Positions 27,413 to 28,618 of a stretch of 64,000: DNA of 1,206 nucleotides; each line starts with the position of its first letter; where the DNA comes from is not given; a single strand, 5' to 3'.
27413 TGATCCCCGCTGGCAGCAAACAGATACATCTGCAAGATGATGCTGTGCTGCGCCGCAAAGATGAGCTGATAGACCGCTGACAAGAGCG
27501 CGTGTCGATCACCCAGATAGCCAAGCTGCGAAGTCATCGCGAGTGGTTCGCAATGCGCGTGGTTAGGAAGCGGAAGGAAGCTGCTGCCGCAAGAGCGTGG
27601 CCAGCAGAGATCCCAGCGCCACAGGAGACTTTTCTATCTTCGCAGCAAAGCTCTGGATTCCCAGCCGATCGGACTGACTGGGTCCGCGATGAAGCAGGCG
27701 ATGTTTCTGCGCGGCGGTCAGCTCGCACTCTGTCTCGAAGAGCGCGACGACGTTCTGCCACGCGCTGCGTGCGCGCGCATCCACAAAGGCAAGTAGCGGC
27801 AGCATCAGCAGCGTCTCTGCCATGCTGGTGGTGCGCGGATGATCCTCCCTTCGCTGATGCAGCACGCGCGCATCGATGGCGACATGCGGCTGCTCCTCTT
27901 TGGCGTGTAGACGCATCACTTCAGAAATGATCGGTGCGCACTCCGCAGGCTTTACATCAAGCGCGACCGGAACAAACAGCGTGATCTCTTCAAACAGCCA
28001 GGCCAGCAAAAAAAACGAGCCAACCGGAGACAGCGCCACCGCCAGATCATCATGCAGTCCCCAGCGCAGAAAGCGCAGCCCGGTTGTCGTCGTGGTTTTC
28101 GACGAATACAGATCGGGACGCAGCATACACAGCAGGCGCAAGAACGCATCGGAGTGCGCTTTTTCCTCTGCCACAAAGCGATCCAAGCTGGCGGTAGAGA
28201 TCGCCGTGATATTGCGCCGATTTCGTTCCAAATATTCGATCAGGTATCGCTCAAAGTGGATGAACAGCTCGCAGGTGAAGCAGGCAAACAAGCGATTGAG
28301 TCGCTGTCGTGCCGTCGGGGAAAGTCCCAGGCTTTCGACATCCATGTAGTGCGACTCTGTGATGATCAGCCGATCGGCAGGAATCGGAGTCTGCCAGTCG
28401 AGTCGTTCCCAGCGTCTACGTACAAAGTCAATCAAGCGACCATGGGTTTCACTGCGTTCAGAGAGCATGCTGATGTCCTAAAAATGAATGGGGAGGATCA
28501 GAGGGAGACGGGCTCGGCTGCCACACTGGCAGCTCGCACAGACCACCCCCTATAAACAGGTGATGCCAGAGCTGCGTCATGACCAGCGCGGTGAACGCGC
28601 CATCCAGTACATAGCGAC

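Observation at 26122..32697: Orphan four-gene operon: unknown 743-aa protein, AsnB-like amidotransferase, AurF-like diiron protein and PLD-like protein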

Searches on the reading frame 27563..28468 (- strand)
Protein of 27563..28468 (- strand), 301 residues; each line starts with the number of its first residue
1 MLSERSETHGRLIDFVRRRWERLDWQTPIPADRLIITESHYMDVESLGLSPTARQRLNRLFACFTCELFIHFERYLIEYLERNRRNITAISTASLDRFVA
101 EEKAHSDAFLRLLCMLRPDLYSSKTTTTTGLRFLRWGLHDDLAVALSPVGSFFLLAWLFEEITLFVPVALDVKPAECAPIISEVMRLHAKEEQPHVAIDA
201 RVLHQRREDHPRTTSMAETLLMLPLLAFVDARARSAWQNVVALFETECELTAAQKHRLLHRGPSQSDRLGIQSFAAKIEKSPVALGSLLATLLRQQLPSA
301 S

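Call 3: search_protein_families(library=pfam, proteins=[window:27563-28468:-], max_evalue=0.01)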
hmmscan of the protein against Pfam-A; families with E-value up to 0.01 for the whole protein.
window:27563-28468:- (301 aa): 1 family
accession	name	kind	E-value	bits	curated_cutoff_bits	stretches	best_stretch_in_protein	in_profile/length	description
PF11583.14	AurF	-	1.4e-06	28.1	29.6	1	16-247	16-251/282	P-aminobenzoate N-oxygenase AurF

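Call 4: search_protein_families(library=ncbifam, proteins=[window:27563-28468:-], max_evalue=0.01)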
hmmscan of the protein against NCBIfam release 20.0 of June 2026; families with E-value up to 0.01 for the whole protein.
window:27563-28468:- (301 aa): 0 families

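Call 15: find_homologous_proteins(query=window:27563-28465:-)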
Query window:27563-28465:- (300 aa): 92 proteins with E <= 0.001 among 5904 candidates.
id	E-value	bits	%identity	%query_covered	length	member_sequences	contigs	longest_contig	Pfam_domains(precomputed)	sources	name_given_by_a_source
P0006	1.1e-191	653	98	100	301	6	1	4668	PF11583.15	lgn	-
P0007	8.0e-153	526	90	87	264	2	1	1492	PF11583.15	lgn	-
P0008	4.6e-145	501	76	100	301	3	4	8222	-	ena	-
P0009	1.3e-140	486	75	100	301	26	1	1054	-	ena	-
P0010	3.8e-135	468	71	98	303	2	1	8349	-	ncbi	-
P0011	5.6e-131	454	68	98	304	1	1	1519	-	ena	-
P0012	1.8e-127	443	67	96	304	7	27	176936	-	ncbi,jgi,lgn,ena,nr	ncbi:MAG TPA: hypothetical protein PK472_00485 [Pseudomonadota bacterium]|nr:hypothetical protein [P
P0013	2.1e-121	423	62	99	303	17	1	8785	-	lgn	-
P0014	1.7e-104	367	55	98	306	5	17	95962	PF11583.15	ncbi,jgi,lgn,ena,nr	ncbi:MAG TPA: diiron oxygenase [Pseudomonadota bacterium]|nr:diiron oxygenase [Pseudomonadota bacter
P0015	5.7e-103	362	55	98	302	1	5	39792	PF11583.15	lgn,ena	-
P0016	2.1e-97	344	56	97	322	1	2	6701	PF11583.15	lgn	-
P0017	1.4e-96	341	55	96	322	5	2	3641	PF11583.15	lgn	-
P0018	2.9e-96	340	55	97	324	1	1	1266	PF11583.15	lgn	-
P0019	3.5e-96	340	57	96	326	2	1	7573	PF11583.15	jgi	jgi:hypothetical protein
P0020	2.7e-93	331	67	72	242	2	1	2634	-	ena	-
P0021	3.2e-93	330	57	94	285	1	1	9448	PF11583.15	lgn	-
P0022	4.0e-92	327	56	95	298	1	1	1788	PF11583.15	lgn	-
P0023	7.6e-91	323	54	96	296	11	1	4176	PF11583.15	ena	-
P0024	4.1e-89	317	52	99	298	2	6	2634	PF11583.15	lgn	-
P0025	1.4e-88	315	54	94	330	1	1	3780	PF11583.15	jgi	jgi:hypothetical protein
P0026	2.2e-88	315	54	94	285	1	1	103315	PF11583.15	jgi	jgi:para-aminobenzoate N-oxygenase AurF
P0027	3.0e-88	314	52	96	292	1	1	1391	PF11583.15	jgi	jgi:predicted metal-dependent hydrolase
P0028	4.0e-88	314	52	97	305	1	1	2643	PF11583.15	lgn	-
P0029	5.9e-88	313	53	96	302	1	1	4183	PF11583.15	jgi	jgi:hypothetical protein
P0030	2.1e-87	311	52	96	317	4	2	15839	PF11583.15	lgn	-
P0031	1.8e-86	308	53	97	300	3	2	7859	PF11583.15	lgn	-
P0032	2.9e-86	308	56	87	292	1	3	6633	PF11583.15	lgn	-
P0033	5.7e-86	307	52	99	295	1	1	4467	PF11583.15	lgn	-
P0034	7.1e-86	306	52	98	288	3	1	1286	PF11583.15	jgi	jgi:hypothetical protein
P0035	1.1e-85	306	51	100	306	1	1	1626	PF11583.15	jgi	jgi:hypothetical protein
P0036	9.8e-85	303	53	94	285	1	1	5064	PF11583.15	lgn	-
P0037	1.2e-84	302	51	98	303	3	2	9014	PF11583.15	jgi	jgi:hypothetical protein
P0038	3.8e-84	301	54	93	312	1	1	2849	PF11583.15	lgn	-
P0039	5.0e-84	300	54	96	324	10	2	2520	PF11583.15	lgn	-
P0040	6.3e-84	300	52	94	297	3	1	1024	PF11583.15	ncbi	-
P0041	2.4e-83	298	51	97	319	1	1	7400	PF11583.15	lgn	-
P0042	1.8e-82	295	51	94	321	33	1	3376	PF11583.15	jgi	jgi:hypothetical protein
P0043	6.5e-82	293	51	98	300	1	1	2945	PF11583.15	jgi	jgi:hypothetical protein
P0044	1.6e-81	292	51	93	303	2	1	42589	PF11583.15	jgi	jgi:hypothetical protein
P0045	2.8e-81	291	50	94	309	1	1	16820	PF11583.15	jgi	jgi:hypothetical protein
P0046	1.2e-80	289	51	97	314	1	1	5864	PF11583.15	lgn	-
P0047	1.5e-80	289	52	97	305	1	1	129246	PF11583.15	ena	-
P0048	6.0e-80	287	51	93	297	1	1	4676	PF11583.15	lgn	-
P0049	1.5e-78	282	50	93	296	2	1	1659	PF11583.15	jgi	jgi:hypothetical protein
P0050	3.6e-78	281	51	92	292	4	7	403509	PF11583.15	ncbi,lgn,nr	ncbi:MAG: diiron oxygenase [Polyangiaceae bacterium]|nr:diiron oxygenase [Polyangiaceae bacterium]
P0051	7.3e-78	280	51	94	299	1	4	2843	PF11583.15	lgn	-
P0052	2.2e-77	278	49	94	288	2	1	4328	PF11583.15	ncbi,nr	ncbi:MAG: diiron oxygenase [Polyangiaceae bacterium]|nr:diiron oxygenase [Polyangiaceae bacterium]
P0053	2.7e-75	272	49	94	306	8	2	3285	PF11583.15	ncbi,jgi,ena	jgi:hypothetical protein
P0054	4.5e-75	271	55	84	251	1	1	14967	PF11583.15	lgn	-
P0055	3.0e-74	268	49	96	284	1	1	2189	PF11583.15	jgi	jgi:hypothetical protein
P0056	8.1e-74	267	47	93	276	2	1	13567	PF11583.15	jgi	jgi:hypothetical protein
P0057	1.9e-72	262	48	95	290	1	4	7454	PF11583.15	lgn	-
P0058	3.1e-70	255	51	86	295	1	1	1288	PF11583.15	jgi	jgi:hypothetical protein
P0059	3.3e-70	255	51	93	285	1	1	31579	PF11583.15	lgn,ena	-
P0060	6.4e-70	254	50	93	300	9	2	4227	PF11583.15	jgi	jgi:hypothetical protein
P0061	9.7e-70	253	48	88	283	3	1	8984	PF11583.15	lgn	-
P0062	2.0e-69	252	49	93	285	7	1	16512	PF11583.15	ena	-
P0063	3.8e-69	251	48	94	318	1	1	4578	PF11583.15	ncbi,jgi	jgi:hypothetical protein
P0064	4.8e-68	248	49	93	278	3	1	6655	PF11583.15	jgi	jgi:hypothetical protein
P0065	2.8e-67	245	46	93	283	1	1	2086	PF11583.15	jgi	jgi:hypothetical protein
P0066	3.8e-67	245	46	93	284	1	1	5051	PF11583.15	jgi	jgi:hypothetical protein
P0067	8.0e-67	244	48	93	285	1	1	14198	PF11583.15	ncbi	-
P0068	1.6e-66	243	49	93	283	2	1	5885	PF11583.15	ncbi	-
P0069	9.6e-66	240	49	93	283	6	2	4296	PF11583.15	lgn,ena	-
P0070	1.2e-65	240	47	93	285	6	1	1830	PF11583.15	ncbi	-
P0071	1.6e-65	240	46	93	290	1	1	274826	PF11583.15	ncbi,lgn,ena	-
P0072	7.9e-63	231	47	93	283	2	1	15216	PF11583.15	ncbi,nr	ncbi:MAG TPA: diiron oxygenase [Kofleriaceae bacterium]|nr:diiron oxygenase [Kofleriaceae bacterium]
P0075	1.2e-56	210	44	91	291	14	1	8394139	PF11583.15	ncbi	ncbi:diiron oxygenase [Myxococcaceae bacterium GXIMD 01537]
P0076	1.4e-55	207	46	93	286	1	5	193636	PF11583.15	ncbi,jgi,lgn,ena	-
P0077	5.0e-55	205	42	91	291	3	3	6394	PF11583.15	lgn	-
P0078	7.0e-55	205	44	91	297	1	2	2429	PF11583.15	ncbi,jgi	jgi:hypothetical protein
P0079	8.0e-55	204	42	86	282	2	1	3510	PF11583.15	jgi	jgi:hypothetical protein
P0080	7.2e-54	201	42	92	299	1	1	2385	PF11583.15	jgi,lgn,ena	-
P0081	8.3e-54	201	39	93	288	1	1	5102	PF10118.15,PF11583.15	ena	-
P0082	1.9e-53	200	41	93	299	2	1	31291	PF11583.15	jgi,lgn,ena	-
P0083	3.1e-53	199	43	91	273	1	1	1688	PF11583.15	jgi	jgi:hypothetical protein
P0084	1.7e-52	197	41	93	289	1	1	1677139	PF11583.15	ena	-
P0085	2.5e-51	193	42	92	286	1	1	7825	PF11583.15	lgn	-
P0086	2.1e-50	190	43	93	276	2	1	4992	PF11583.15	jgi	jgi:hypothetical protein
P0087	3.0e-50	189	42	93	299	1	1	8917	PF11583.15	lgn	-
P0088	4.6e-50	189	42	93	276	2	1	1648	PF11583.15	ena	-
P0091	2.2e-46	177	43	82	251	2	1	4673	PF11583.15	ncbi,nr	ncbi:MAG: diiron oxygenase, partial [Deltaproteobacteria bacterium]|nr:diiron oxygenase [Kofleriacea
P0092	2.4e-44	170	53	56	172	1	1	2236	PF11583.15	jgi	jgi:uncharacterized protein YceK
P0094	2.3e-42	164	39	92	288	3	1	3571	PF11583.15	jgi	jgi:hypothetical protein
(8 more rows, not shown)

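Call 16: find_encoding_contigs(protein=P0012, flank=10000, max_places=2)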
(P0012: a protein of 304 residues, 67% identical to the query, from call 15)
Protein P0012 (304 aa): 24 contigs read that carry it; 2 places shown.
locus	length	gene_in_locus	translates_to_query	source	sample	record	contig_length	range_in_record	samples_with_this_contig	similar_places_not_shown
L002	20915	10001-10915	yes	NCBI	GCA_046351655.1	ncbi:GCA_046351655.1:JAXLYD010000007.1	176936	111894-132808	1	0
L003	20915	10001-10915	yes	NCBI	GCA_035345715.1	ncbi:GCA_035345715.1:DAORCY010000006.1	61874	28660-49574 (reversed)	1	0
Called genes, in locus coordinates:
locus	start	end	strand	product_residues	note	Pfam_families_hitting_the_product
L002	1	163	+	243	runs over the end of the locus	PF13620:CarboxypepD_reg (faint)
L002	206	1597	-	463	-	-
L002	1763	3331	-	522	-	PF07642:BBP2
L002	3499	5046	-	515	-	PF00732:GMC_oxred_N, PF00890:FAD_binding_2 (faint), PF01266:DAO (faint), PF05199:GMC_oxred_C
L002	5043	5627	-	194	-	PF13618:Gluconate_2-dh3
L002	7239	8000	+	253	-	PF14518:Haem_oxygenas_2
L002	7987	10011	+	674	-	PF13522:GATase_6, PF13537:GATase_7, PF00733:Asn_synthase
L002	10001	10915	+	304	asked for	-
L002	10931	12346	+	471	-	PF13091:PLDc_2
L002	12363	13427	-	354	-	PF20551:DUF6765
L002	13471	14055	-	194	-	PF00069:Pkinase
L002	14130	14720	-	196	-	PF00069:Pkinase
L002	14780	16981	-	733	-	PF02412:TSP_3 (faint), PF00691:OmpA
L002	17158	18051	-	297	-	PF08308:PEGA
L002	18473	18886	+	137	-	-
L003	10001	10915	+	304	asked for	-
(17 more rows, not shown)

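Call 17: find_encoding_contigs(protein=P0014, flank=10000, max_places=2)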
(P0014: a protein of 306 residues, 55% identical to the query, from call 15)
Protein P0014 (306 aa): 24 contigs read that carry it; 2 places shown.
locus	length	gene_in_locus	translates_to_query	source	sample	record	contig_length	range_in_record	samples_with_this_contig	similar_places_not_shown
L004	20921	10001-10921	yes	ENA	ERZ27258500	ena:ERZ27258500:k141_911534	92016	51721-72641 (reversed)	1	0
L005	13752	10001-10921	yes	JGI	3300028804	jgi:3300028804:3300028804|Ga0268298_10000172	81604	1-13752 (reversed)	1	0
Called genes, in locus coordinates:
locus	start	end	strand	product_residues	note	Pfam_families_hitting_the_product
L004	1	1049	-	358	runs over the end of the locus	PF00092:VWA, PF13519:VWA_2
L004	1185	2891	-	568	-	PF01642:MM_CoA_mutase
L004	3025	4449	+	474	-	PF03109:ABC1, PF01636:APH (faint), PF27536:UbiB_helical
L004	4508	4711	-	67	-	-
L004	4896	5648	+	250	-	PF13620:CarboxypepD_reg (weak)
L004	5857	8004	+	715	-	PF14518:Haem_oxygenas_2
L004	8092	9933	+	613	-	PF13522:GATase_6, PF13537:GATase_7, PF00733:Asn_synthase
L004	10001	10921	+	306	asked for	PF11583:AurF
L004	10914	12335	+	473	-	PF13091:PLDc_2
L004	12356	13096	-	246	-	-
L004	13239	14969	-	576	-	PF00158:Sigma54_activat, PF14532:Sigma54_activ_2, PF07724:AAA_2, PF25601:AAA_lid_14 (faint)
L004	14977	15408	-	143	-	-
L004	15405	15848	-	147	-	-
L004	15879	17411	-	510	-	-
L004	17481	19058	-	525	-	PF13347:MFS_2 (faint), PF07690:MFS_1, PF00854:PTR2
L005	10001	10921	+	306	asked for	PF11583:AurF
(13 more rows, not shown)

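Call 18: find_encoding_contigs(protein=P0050, flank=10000, max_places=2)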
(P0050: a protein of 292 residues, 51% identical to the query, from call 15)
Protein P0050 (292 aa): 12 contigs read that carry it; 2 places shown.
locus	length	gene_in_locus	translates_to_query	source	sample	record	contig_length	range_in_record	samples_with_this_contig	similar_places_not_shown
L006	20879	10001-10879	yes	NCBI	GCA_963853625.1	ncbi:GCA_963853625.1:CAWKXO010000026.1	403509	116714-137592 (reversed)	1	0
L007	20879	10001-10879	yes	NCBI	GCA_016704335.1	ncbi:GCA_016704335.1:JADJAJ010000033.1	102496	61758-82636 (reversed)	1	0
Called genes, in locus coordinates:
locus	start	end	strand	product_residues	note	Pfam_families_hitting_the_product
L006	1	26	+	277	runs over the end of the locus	-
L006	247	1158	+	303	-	PF06904:Extensin-like_C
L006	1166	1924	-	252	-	PF00005:ABC_tran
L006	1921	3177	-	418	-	PF12704:MacB_PCD, PF02687:FtsX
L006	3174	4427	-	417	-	PF25919:BSH_CusB (weak), PF00364:Biotin_lipoyl (faint), PF25917:BSH_RND, PF25973:BSH_CzcB, PF25984:BSH_YknX, PF25954:Beta-barrel_RND_2 (weak), PF25989:YknX_C (weak)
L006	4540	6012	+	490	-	PF00282:Pyridoxal_deC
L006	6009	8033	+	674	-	PF14518:Haem_oxygenas_2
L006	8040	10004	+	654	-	PF13522:GATase_6, PF13537:GATase_7, PF00733:Asn_synthase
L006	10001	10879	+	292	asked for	PF11583:AurF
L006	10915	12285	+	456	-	PF13091:PLDc_2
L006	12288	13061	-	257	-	-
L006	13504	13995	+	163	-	-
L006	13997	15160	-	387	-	-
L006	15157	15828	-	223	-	PF04542:Sigma70_r2 (weak)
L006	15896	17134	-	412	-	PF00171:Aldedh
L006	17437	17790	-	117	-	-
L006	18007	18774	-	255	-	-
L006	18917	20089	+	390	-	PF01553:Acyltransferase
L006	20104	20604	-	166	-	-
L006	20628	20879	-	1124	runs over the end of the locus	PF00069:Pkinase, PF07714:PK_Tyr_Ser-Thr, PF13191:AAA_16 (weak)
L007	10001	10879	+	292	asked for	PF11583:AurF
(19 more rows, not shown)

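Call 20: find_encoding_contigs(protein=P0075, flank=10000, max_places=1)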
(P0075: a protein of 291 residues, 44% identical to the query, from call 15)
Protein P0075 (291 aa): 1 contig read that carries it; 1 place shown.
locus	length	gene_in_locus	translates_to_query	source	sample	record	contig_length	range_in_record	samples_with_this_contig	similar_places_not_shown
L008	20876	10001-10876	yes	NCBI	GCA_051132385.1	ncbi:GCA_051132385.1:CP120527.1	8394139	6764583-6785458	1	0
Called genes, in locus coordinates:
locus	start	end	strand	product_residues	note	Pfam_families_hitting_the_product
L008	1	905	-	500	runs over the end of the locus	PF02074:Peptidase_M32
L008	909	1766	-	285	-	PF05359:DUF748 (faint), PF00691:OmpA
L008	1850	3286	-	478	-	PF00478:IMPDH, PF00571:CBS (weak)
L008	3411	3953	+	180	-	-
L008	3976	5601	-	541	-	PF00009:GTP_EFTU, PF01926:MMR_HSR1 (weak), PF22042:EF-G_D2, PF03144:GTP_EFTU_D2 (weak), PF16658:RF3_C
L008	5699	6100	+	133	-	PF01042:Ribonuc_L-PSP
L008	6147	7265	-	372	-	-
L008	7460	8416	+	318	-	PF00459:Inositol_P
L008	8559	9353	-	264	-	PF09543:DUF2379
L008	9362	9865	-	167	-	-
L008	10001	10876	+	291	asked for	PF11583:AurF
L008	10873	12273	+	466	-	PF13091:PLDc_2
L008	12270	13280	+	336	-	PF00291:PALP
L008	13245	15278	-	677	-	PF13522:GATase_6, PF13537:GATase_7, PF00733:Asn_synthase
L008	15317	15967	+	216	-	PF13628:DUF4142, PF03713:DUF305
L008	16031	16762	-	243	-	PF06182:ABC2_membrane_6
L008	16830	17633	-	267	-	PF01061:ABC2_membrane, PF06182:ABC2_membrane_6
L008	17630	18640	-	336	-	PF00005:ABC_tran, PF13304:AAA_21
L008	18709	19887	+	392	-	PF09243:Rsm22, PF05175:MTS (weak), PF13489:Methyltransf_23, PF13847:Methyltransf_31, PF08241:Methyltransf_11, PF08242:Methyltransf_12, PF13649:Methyltransf_25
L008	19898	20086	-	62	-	-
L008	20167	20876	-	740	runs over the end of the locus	PF01494:FAD_binding_3, PF05834:Lycopene_cycl (weak), PF00724:Oxidored_FMN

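Call 21: find_encoding_contigs(protein=P0084, flank=10000, max_places=1)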
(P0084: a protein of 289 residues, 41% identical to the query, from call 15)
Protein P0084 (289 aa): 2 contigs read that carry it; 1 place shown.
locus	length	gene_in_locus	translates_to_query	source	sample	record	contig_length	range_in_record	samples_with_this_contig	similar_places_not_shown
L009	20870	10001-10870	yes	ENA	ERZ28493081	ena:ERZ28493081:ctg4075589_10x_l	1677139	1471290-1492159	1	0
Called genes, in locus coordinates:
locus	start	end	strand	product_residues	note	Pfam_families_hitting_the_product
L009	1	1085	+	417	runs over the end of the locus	PF00324:AA_permease, PF13520:AA_permease_2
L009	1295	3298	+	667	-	-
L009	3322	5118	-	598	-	PF16697:Yop-YscD_cpl, PF00498:FHA, PF01590:GAF, PF13185:GAF_2, PF13492:GAF_3 (weak), PF00211:Guanylate_cyc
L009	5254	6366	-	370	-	PF03781:FGE-sulfatase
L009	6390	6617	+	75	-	-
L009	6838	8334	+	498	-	PF00370:FGGY_N, PF02782:FGGY_C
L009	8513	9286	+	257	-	PF03682:UPF0158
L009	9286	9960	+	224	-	-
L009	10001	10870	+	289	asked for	PF11583:AurF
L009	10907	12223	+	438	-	PF13091:PLDc_2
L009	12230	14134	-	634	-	PF13522:GATase_6, PF13537:GATase_7, PF00733:Asn_synthase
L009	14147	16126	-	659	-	PF14518:Haem_oxygenas_2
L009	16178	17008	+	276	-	PF02517:Rce1-like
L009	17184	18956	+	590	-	-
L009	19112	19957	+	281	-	PF01545:Cation_efflux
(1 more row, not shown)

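Call 31: search_solved_structures(query=A2, max_evalue=1, show_alignments=1)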
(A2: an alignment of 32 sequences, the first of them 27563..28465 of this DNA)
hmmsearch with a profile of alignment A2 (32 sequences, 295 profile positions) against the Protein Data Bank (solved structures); distinct sequences matched with E-value up to 1: 3.
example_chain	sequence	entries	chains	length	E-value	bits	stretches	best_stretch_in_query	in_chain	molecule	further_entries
7s8t_A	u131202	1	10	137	0.13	14.6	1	89-133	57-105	EncC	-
2mg4_A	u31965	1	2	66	0.39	13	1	202-257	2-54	Computational designed homodimer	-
7qbk_A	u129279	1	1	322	0.76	12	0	93-114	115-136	R2-like ligand-binding oxidase (homolog II) from Sulfolobus acidocaldarius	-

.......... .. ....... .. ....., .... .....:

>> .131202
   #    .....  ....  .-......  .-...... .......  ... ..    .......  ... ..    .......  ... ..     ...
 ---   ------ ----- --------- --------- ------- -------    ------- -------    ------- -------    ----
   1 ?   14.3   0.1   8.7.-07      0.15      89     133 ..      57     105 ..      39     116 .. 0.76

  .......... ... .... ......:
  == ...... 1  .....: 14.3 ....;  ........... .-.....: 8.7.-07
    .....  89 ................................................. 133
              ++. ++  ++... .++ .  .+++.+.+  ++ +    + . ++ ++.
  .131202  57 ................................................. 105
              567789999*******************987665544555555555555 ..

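Call 40: find_related_loci(query=A2, collection=genome_contigs, flank=10000)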
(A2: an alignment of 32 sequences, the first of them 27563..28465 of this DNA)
Query A2 (300 aa) in genome_contigs; peptide patterns used: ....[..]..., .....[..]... (x = any residue, [..] = any of these).
66 stretches matched a pattern; 25 encode a relative of the query (tblastn E <= 1e-3); 24 distinct loci.
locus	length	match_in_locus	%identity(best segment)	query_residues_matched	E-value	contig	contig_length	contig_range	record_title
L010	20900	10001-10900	87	1-300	3e-176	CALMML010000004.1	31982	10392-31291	MAG TPA_asm: uncultured Myxococcales bacterium isolate SRR5676451_bin.61_CONCOCT_v1.1_MAG genome assembly, contig: ERZ72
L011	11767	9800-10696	75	2-300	1e-144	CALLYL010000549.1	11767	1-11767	MAG TPA_asm: uncultured Myxococcales bacterium isolate SRR5676476_bin.50_CONCOCT_v1.1_MAG genome assembly, contig: ERZ72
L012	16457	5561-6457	75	2-300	7e-144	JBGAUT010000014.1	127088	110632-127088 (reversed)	MAG: Polyangia bacterium isolate MAG_MBR_AS.52 MBRAS-52_NODE_14_length_127088_cov_6.808300, whole genome shotgun sequenc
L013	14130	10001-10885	69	2-296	3e-136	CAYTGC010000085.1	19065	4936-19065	MAG TPA_asm: uncultured Myxococcales bacterium isolate SRP189682_co2_104 genome assembly, contig: NODE_4391_length_19065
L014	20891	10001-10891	63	2-298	1e-127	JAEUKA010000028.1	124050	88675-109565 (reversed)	MAG: Myxococcales bacterium isolate new MAG-83 k141_2316417, whole genome shotgun sequence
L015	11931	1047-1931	55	2-296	8e-111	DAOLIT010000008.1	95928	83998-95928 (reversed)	MAG TPA_asm: Pseudomonadota bacterium isolate AMR_MDS_0291 NODE_11_length_95928_cov_14.808570, whole genome shotgun sequ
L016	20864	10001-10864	56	9-296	5e-97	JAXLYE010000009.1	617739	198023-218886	MAG: Polyangia bacterium isolate STL-MYX5 C1.81.fa-9, whole genome shotgun sequence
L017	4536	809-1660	51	2-296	7e-90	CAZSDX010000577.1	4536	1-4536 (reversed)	MAG TPA_asm: uncultured Polyangiaceae bacterium isolate SRP290908_co2_191 genome assembly, contig: NODE_29267_length_453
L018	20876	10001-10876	51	2-296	1e-89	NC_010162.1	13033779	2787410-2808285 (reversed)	Sorangium cellulosum So ce56, complete sequence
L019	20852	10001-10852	51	10-296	1e-88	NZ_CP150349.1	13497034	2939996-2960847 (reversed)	Sorangium sp. So ce726 chromosome, complete genome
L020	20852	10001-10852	51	10-296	7e-88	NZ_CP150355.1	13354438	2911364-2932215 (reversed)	Sorangium sp. So ce1000 chromosome, complete genome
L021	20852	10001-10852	53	10-296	6e-86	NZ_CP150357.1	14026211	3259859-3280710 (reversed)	Sorangium sp. So ce1078 chromosome, complete genome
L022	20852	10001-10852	52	10-296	1e-85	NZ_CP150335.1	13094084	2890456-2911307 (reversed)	Sorangium sp. So ce375 chromosome, complete genome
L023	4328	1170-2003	49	16-296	5e-83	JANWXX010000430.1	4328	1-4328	MAG: Polyangiaceae bacterium isolate SKYG56 NODE_430_length_4328_cov_3.351211, whole genome shotgun sequence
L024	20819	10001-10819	46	19-296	6e-71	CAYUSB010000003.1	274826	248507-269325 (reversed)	MAG TPA_asm: uncultured Myxococcaceae bacterium isolate binchicken_co266_258 genome assembly, contig: NODE_65_length_274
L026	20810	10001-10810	46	17-294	2e-60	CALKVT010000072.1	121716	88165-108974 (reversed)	MAG TPA_asm: uncultured Myxococcales bacterium isolate SRR1506987_bin.35_CONCOCT_v1.1_MAG genome assembly, contig: ERZ76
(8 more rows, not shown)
